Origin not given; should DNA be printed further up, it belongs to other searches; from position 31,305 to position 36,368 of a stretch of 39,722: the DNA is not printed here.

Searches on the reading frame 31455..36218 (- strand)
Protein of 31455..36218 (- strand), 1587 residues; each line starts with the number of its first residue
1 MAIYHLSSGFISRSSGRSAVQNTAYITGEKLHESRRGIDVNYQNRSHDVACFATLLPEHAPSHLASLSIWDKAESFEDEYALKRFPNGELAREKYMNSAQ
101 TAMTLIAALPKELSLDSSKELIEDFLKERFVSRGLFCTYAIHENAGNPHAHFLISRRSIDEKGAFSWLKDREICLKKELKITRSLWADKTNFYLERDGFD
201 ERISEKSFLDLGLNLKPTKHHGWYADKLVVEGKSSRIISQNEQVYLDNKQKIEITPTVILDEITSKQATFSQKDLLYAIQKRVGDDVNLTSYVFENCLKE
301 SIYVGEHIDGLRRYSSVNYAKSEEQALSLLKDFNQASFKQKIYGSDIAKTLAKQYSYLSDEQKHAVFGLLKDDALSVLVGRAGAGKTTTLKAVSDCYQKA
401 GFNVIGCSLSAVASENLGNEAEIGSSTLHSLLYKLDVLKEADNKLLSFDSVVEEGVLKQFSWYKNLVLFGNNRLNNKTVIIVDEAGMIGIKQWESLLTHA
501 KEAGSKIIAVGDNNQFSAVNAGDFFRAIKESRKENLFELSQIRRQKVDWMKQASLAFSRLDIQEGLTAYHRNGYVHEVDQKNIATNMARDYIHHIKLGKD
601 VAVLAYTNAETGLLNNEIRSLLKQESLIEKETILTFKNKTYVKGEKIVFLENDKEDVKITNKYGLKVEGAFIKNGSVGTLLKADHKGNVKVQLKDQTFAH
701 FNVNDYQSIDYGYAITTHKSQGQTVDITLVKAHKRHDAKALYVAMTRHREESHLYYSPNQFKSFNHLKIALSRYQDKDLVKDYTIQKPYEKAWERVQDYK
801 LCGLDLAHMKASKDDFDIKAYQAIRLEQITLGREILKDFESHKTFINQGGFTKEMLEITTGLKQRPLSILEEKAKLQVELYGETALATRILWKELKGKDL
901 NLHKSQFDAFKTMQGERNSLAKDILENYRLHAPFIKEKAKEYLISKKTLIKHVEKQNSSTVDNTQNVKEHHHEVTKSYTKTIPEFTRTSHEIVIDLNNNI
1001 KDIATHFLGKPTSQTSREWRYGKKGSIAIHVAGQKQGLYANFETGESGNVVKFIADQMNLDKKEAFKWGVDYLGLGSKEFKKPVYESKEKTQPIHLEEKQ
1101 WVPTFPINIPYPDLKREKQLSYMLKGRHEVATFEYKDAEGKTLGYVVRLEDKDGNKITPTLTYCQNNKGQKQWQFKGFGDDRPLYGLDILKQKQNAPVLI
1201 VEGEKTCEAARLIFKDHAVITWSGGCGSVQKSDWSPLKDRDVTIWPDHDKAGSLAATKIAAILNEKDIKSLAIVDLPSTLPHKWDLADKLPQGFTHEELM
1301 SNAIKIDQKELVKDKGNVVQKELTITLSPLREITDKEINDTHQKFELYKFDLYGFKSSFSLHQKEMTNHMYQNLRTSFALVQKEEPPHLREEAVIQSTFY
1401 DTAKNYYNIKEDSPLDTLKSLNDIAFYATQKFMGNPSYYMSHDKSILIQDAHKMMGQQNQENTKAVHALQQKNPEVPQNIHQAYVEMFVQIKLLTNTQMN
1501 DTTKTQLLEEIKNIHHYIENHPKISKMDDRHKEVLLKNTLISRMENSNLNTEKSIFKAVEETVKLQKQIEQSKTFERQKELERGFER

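Call 18: search_protein_families(library=pfam, proteins=[window:31455-36218:-], max_evalue=0.01)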
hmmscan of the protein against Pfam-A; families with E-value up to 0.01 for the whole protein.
window:31455-36218:- (1587 aa): 13 families
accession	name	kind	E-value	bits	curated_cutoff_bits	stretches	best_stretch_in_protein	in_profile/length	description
PF13604.12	AAA_30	-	5.9e-50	170.1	27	1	358-579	2-190/191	AAA domain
PF03389.21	MobA_MobL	-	6.9e-38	131.1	26.7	1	17-227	1-220/224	MobA/MobL family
PF13245.12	AAA_19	-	2.3e-16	60.6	25.1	1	362-518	1-131/134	AAA domain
PF19898.4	DUF6371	-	6.6e-10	39.4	27.7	1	1132-1247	36-149/150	Domain of unknown function (DUF6371)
PF01443.25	Viral_helicase1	-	9.6e-08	32.5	21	1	656-755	123-227/228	Viral superfamily 1 RNA helicase core domain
PF13538.12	UvrD_C_2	-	2.8e-06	27.5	27.4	1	711-755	1-52/52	UvrD-like helicase C-terminal domain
PF13401.12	AAA_22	-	0.00011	23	27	1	373-513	5-124/130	AAA domain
PF22232.2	TraI_hel_assoc_N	-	0.00034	21.6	27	0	470-510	58-98/99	TraI helicase-associated ssDNA bd, N-terminal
PF03266.21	NTPase_1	-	0.00055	20.3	23.9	1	378-547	4-163/168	NTPase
PF02562.22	PhoH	-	0.0023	17.9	27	0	360-521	7-163/205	PhoH-like protein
PF13362.12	Toprim_3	-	0.0031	18.4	27.2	0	1198-1289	2-88/95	Toprim domain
PF13155.12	Toprim_2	-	0.0033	18.2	22.1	0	1217-1270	20-73/88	Toprim-like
PF01751.28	Toprim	-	0.0078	16.8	23.1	0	1198-1265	2-86/96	Toprim domain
